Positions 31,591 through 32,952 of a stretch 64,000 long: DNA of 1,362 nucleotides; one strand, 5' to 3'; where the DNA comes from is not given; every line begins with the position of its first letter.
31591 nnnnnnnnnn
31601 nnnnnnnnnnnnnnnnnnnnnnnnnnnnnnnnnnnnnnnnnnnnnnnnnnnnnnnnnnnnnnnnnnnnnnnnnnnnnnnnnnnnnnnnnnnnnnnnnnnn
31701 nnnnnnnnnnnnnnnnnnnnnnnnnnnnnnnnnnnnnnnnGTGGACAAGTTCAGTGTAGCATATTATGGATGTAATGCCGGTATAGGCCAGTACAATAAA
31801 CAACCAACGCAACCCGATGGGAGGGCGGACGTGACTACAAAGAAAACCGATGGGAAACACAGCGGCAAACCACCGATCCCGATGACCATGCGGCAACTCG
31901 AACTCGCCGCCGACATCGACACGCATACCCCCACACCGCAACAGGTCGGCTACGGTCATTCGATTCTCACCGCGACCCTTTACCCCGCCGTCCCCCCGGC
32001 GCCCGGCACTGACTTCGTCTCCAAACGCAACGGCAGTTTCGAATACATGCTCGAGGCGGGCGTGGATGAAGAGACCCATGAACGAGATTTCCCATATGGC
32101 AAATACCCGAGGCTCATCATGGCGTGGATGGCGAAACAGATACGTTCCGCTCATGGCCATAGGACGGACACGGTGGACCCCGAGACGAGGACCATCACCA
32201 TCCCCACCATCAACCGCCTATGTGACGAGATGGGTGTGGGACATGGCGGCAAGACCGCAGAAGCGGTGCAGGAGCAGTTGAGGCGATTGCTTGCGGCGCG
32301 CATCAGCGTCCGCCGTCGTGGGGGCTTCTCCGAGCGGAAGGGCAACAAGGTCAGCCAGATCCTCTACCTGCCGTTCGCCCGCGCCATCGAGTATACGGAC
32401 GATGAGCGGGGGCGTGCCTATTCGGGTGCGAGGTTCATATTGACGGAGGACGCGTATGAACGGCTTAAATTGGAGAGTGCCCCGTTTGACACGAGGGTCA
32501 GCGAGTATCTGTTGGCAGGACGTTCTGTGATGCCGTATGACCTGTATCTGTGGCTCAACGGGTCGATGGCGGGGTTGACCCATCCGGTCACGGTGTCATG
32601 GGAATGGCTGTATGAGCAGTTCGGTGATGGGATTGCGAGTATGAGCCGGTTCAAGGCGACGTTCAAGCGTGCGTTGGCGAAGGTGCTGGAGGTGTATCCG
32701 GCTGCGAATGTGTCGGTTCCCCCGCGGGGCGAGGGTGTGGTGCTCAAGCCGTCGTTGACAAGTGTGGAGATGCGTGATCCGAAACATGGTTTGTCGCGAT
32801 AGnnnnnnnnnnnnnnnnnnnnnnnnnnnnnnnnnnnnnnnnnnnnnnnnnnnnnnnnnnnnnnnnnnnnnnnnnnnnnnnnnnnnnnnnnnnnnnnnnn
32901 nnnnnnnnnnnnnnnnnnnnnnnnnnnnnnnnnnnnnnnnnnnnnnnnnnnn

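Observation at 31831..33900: Replication-origin architecture: Rep-like gene, inverted iteron pair, AT-rich tract, and six tandem 20-bp iterons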

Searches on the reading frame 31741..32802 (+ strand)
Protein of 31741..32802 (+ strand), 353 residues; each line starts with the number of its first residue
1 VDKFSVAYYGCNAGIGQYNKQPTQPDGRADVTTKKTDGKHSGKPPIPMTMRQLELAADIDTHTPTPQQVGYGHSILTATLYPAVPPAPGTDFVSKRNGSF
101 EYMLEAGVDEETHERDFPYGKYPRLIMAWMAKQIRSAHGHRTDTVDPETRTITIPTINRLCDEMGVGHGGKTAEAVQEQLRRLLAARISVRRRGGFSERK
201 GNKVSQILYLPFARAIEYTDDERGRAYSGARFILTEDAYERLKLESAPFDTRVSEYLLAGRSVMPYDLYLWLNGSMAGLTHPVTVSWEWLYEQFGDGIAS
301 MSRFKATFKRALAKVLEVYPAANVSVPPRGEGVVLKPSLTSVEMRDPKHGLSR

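Call 6: search_protein_families(library=pfam, proteins=[window:31741-32802:+], max_evalue=0.01)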
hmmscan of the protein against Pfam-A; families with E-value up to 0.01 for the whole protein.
window:31741-32802:+ (353 aa): 1 family
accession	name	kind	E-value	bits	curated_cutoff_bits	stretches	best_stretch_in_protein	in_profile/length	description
PF04796.18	RepA_C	-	7.4e-08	33.3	26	1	118-273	2-159/181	Plasmid encoded RepA protein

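Call 12: search_dna_similar(query=window:31831-32802:+, collection=plasmids, mode=protein, max_evalue=0.001)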
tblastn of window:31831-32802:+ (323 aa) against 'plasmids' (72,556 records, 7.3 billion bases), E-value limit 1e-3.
Records with a match: 1008; places in all: 1046; records where one place covers at least 80% of the query: 694.
Best place of each record, by identity: <60% 1008.
By first word of the organism name: Ralstonia 147; Xanthomonas 93; Escherichia 84; Klebsiella 84; Acetobacter 47; Burkholderia 36; Enterobacter 35; uncultured 34; Azospirillum 31; Xylella 30; and 108 more.
By predicted mobility (MOB-suite, as given by PLSDB): conjugative 485; non-mobilizable 280; mobilizable 243.
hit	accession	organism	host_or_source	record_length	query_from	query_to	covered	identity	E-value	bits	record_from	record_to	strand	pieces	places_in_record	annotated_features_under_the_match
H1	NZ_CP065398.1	Bifidobacterium longum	cell culture,feces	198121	1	312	97%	49.0%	1e-97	322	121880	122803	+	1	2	replication protein RepA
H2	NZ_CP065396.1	Bifidobacterium longum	cell culture,feces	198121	1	312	97%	49.0%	1e-97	322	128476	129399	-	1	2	replication protein RepA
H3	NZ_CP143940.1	Bifidobacterium longum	Homo sapiens,cell culture,human fecal ...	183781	1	312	97%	48.4%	7e-97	320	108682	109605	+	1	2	replication protein RepA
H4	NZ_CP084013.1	Bifidobacterium longum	Homo sapiens,pure culture,human feces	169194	1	312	97%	48.1%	4e-96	318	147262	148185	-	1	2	replication protein RepA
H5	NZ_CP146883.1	Bifidobacterium longum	-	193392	1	312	97%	48.1%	4e-96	318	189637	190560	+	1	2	replication protein RepA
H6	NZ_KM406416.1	Bifidobacterium breve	-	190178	15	312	92%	50.0%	1e-95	317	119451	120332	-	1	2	replication protein RepA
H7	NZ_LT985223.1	Escherichia coli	-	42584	1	294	91%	30.6%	5e-16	86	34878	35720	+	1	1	replication protein RepA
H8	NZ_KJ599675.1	Micrococcus sp. A7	-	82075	17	312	92%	29.5%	2e-16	87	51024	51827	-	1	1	replication protein RepA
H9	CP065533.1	Ralstonia solanacearum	peanut,whole organism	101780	1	312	97%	27.8%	2e-15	84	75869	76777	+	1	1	record has no annotation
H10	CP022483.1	Ralstonia solanacearum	peanut,cell culture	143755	1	312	97%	27.8%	2e-15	84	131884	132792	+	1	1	RepA replicase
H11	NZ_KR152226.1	Micrococcus sp. MG-2010-D12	cell culture,saline lake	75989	17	312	92%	29.3%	2e-15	84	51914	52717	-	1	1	replication protein RepA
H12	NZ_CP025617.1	Micrococcus luteus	whole organism,air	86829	17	312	92%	29.2%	9e-16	86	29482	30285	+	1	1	replication protein RepA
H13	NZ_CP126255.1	Curtobacterium sp. MCSS17_016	-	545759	19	318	93%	28.8%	1e-22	105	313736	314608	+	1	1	replication protein RepA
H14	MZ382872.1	Enterobacter cloacae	-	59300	21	312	90%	29.5%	4e-14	81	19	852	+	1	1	repA: plasmid replication protein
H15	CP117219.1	Klebsiella pneumoniae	Homo sapiens,isolate,urine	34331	9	318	96%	27.7%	2e-11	72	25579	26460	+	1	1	replication protein RepA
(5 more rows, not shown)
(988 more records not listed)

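Call 13: search_dna_similar(query=window:31831-32802:+, collection=phages, mode=protein, max_evalue=0.001)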
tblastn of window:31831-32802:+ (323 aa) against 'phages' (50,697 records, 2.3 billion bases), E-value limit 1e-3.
Records with a match: 1; places in all: 1; records where one place covers at least 80% of the query: 0.
Best place of each record, by identity: <60% 1.
By first word of the organism name: Salmonella 1.
By host as written in the record: Salmonella enterica subsp. enterica serovar Kentucky 1.
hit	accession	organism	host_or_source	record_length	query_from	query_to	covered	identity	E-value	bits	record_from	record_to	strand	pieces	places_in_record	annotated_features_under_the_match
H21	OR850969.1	Salmonella phage S.Kent 1-2-1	Salmonella enterica subsp. enterica ...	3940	88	294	64%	26.8%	3e-5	52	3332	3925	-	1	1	record has no annotation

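Call 14: get_annotated_region(hit=H6, flank=6000)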
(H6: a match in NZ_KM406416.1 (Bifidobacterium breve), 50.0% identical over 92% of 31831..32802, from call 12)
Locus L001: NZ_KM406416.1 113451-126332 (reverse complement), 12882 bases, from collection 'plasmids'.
description: Bifidobacterium breve strain JCM 7017 plasmid megaplasmid pMP7017, complete sequence
organism: Bifidobacterium breve (NCBI taxid 1685)
taxonomy: Bacteria; Actinomycetota; Actinomycetes; Bifidobacteriales; Bifidobacteriaceae; Bifidobacterium; Bifidobacterium breve
host: -; source: -; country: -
typing (MOB-suite, as given by PLSDB): non-mobilizable; replicon rep_cluster_329
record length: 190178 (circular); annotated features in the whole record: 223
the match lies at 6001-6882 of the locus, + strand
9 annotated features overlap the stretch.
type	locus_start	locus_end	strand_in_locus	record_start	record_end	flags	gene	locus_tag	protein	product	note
CDS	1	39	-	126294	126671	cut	-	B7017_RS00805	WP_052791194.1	hypothetical protein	-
CDS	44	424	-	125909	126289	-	-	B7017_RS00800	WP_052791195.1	hypothetical protein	-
CDS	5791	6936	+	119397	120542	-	-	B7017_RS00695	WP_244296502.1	replication protein RepA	-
CDS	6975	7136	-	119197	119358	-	-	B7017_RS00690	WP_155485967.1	hypothetical protein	-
CDS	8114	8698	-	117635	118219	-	-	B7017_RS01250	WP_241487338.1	type IIL restriction-modification enzyme MmeI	-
CDS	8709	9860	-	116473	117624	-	-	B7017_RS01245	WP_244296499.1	DNA methyltransferase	-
CDS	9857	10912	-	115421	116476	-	-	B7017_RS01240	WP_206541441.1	type IIL restriction-modification enzyme MmeI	-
CDS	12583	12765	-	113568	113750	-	-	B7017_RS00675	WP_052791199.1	hypothetical protein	-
CDS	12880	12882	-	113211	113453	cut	secG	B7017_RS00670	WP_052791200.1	preprotein translocase subunit SecG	GO:0043952 - protein transport by the Sec complex [Evidence IEA]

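Call 15: get_annotated_region(hit=H1, flank=6000)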
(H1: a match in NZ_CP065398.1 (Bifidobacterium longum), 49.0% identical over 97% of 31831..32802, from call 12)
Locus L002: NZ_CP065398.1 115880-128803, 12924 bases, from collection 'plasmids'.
description: Bifidobacterium longum strain I2-2-3 plasmid p1, complete sequence
organism: Bifidobacterium longum (NCBI taxid 216816)
taxonomy: Bacteria; Actinomycetota; Actinomycetes; Bifidobacteriales; Bifidobacteriaceae; Bifidobacterium; Bifidobacterium longum
host: -; source: cell culture,feces; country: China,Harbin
typing (MOB-suite, as given by PLSDB): non-mobilizable; replicon rep_cluster_329
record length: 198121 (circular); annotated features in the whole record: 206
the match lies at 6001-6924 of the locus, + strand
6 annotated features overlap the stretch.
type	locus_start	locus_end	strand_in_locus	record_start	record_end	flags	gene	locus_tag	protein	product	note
CDS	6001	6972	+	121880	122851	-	-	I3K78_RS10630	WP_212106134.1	replication protein RepA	-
CDS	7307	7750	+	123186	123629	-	tnpA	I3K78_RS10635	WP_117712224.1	IS200/IS605 family transposase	-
CDS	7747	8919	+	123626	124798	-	-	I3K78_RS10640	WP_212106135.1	RNA-guided endonuclease TnpB family protein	-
CDS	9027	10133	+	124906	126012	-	-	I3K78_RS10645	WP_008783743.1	IS30 family transposase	-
CDS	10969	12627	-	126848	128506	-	dcm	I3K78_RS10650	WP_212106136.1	DNA cytosine methyltransferase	GO:0006304 - DNA modification [Evidence IEA]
CDS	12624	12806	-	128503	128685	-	-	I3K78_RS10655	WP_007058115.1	hypothetical protein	-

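Call 24: find_homologous_proteins(query=window:31831-32802:+, max_evalue=0.00001)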
Query window:31831-32802:+ (323 aa): 86 proteins with E <= 0.00001 among 3817 candidates.
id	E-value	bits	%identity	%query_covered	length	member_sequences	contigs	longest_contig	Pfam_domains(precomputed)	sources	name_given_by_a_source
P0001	6.7e-214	727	98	100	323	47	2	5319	PF04796.19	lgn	-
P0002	3.8e-124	432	61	96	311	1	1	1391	PF04796.19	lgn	-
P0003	1.9e-117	410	59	97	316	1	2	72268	PF04796.19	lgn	-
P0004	7.5e-112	392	57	94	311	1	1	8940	PF04796.19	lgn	-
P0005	1.3e-110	388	60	93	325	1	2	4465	PF04796.19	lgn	-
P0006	9.1e-110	385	57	91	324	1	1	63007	PF04796.19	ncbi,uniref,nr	ncbi:replication protein RepA [Bifidobacterium sp. SO1]|uniref:replication protein RepA n=1 Tax=Bifi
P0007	6.3e-108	379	57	92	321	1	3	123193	PF04796.19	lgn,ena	-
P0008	7.1e-108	379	56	93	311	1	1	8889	PF04796.19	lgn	-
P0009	7.1e-108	379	59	91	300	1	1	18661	PF04796.19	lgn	-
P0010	1.4e-106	374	57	91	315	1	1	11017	PF04796.19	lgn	-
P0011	3.7e-106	373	56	97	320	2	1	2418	PF04796.19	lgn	-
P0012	5.6e-106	372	57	92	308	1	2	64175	PF04796.19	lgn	-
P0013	1.1e-105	371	54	98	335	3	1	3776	PF04796.19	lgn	-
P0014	2.4e-105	370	56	89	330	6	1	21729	PF04796.19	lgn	-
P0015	5.2e-105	369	57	90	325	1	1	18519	PF04796.19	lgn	-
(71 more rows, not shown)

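Call 26: find_related_loci(query=A1, collection=genome_contigs, flank=4000)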
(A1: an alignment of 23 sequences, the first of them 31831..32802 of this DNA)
Query A1 (323 aa) in genome_contigs; peptide patterns used: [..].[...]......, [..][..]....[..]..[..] (x = any residue, [..] = any of these).
27 stretches matched a pattern; 11 encode a relative of the query (tblastn E <= 1e-3); 10 distinct loci.
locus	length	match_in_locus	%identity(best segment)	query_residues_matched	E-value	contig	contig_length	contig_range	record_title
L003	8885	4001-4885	56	18-318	5e-112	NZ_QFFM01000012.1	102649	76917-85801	Bifidobacterium callitrichidarum strain TRI 5 DS8229454_c12, whole genome shotgun sequence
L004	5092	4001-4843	56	27-312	2e-109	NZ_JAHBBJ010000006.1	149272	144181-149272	Bifidobacterium miconisargentati strain 82T25 Contig_6, whole genome shotgun sequence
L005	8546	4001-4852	54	27-315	8e-106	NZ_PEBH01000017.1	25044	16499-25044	Bifidobacterium rousetti strain RST9 NODE_17_length_25044_cov_327.757119, whole genome shotgun sequence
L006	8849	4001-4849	54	28-316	2e-105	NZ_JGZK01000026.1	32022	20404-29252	Bifidobacterium reuteri DSM 23975 Contig26, whole genome shotgun sequence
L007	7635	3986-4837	53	27-315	1e-103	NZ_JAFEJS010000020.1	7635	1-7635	Bifidobacterium santillanense strain MA2 Contig_20, whole genome shotgun sequence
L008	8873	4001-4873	52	22-315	6e-102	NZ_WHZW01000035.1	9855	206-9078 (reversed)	Bifidobacterium aerophilum strain TRE17 sequence35, whole genome shotgun sequence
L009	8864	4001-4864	55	23-315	1e-95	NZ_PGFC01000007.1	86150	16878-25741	Pseudoscardovia suis strain DSM 24744 Ga0181009_107, whole genome shotgun sequence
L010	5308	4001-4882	50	20-321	2e-91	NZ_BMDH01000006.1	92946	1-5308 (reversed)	Galliscardovia ingluviei strain CCM 8606 sequence06, whole genome shotgun sequence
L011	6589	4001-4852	54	27-315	2e-105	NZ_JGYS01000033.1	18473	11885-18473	Bifidobacterium callitrichos DSM 23973 Contig33, whole genome shotgun sequence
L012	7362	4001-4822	46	39-318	3e-85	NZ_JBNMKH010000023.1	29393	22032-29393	MAG: Bifidobacterium sp. isolate CM_BacBif1601.48 k141_86849_length_29393_cov_18.0416, whole genome shotgun sequence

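Call 35: search_solved_structures(query=A1, max_evalue=1)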
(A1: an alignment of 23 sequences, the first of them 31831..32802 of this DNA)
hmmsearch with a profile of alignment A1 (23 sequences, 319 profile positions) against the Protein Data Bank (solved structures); distinct sequences matched with E-value up to 1: 3.
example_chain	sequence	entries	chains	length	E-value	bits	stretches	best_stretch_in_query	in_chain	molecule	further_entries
1v5m_A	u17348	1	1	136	0.52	12.2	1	45-82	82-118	SH2 and PH domain-containing adapter protein APS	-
6b2w_A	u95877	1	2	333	0.57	12.1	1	262-314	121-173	Putative peptidyl-arginine deiminase family protein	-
6b10_A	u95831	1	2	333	0.58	12.1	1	262-314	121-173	Putative peptidyl-arginine deiminase family protein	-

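Call 44: find_encoding_contigs(protein=P0001, flank=5000, max_places=4)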
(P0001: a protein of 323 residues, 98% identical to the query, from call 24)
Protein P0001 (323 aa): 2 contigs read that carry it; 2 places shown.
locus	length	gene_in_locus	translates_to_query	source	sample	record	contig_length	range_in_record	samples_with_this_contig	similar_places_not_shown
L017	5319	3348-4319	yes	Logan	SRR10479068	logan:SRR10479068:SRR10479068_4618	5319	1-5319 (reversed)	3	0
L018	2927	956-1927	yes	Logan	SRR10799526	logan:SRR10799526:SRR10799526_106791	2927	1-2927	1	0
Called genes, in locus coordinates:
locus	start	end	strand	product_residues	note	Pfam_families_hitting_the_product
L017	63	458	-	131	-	-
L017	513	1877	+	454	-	PF18013:Phage_lysozyme2, PF05257:CHAP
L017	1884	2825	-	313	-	-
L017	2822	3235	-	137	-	-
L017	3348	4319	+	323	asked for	PF04796:RepA_C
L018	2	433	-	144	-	?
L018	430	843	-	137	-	-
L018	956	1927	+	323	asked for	PF04796:RepA_C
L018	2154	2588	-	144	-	-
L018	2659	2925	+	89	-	?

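Call 52: find_encoding_contigs(protein=P0003, flank=4000, max_places=1)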
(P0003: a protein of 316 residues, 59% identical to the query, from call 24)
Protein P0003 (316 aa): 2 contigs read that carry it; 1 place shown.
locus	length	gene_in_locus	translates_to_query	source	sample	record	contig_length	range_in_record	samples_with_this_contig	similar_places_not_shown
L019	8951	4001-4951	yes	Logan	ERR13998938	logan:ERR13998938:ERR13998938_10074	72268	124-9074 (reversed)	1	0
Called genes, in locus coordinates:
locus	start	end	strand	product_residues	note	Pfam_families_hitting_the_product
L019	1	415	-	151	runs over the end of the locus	PF00165:HTH_AraC (faint)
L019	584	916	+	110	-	PF12957:DUF3846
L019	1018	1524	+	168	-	-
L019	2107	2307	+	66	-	-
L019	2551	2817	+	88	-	-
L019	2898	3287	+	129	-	-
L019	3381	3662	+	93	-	-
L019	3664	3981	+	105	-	-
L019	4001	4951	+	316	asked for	PF04796:RepA_C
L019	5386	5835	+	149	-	-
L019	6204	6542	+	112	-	-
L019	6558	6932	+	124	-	-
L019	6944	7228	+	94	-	-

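Call 53: find_encoding_contigs(protein=P0004, flank=4000, max_places=1)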
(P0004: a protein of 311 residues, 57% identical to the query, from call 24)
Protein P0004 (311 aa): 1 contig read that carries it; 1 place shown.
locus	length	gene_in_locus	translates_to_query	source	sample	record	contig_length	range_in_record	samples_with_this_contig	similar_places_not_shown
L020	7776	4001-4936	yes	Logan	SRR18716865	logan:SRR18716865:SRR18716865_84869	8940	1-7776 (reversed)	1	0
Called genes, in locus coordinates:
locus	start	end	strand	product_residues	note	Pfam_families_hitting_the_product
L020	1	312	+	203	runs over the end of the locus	-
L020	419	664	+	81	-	-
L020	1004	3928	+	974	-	PF06054:CoiA_nuc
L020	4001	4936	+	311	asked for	PF04796:RepA_C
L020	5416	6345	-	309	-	PF02481:DNA_processg_A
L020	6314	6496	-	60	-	-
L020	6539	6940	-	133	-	-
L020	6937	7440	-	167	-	-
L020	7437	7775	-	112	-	?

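Call 54: find_encoding_contigs(protein=P0012, flank=4000, max_places=1)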
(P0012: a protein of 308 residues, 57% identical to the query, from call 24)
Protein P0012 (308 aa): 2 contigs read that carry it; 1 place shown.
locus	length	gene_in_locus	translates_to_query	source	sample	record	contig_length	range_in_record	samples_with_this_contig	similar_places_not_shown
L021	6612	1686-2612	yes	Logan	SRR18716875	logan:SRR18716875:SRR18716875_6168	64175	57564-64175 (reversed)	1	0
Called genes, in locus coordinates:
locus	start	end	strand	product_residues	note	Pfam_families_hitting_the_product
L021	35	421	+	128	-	-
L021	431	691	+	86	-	-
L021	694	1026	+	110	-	PF13828:DUF4190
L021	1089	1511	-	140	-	-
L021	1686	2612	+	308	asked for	PF04796:RepA_C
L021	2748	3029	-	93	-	-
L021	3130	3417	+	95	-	-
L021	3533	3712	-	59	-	-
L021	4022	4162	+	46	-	-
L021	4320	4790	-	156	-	-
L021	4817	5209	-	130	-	PF13560:HTH_31 (weak), PF13744:HTH_37 (weak), PF01381:HTH_3, PF12844:HTH_19 (weak)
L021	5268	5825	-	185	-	-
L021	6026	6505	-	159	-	PF06114:Peptidase_M78 (weak)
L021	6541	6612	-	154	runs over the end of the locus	PF13560:HTH_31 (weak), PF01381:HTH_3 (weak)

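Call 62: predict_structure(alignment_id=A3)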
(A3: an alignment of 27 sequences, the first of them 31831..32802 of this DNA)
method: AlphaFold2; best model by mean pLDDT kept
length: 323 residues; sequences in the alignment: 27
mean_pLDDT: 81.9   pTM: 0.81
mean pLDDT of the five models: 81.9, 77.7, 77.1, 74.8, 74.5
residues with pLDDT >= 90: 133; 70-90: 142; 50-70: 15; < 50: 33
segments of 3 or more residues with pLDDT < 50: 1-16, 165-174, 317-323
pLDDT, mean of each block of 10 residues (from residue 1): 37 50 78 84 77 90 85 85 87 92 91 95 93 85 92 86 54 52 82 84 88 84 87 92 88 95 91 96 94 92 94 59 29
secondary structure, 60 per line:
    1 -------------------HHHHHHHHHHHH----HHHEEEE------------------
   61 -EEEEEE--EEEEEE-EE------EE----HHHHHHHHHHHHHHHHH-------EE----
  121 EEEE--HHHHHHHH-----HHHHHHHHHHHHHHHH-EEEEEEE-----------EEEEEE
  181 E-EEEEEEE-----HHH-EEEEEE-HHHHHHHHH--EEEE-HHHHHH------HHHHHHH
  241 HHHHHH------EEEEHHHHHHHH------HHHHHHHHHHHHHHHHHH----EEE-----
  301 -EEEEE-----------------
elements in order: H20-31 E39-42 E62-67 E70-75 H91-107 E121-124 H127-134 H140-155 E157-163 E175-181 E183-189 E199-204 H206-214 E217-220 H222-227 H234-246 E253-256 H257-264 H271-288 E293-295 E302-306
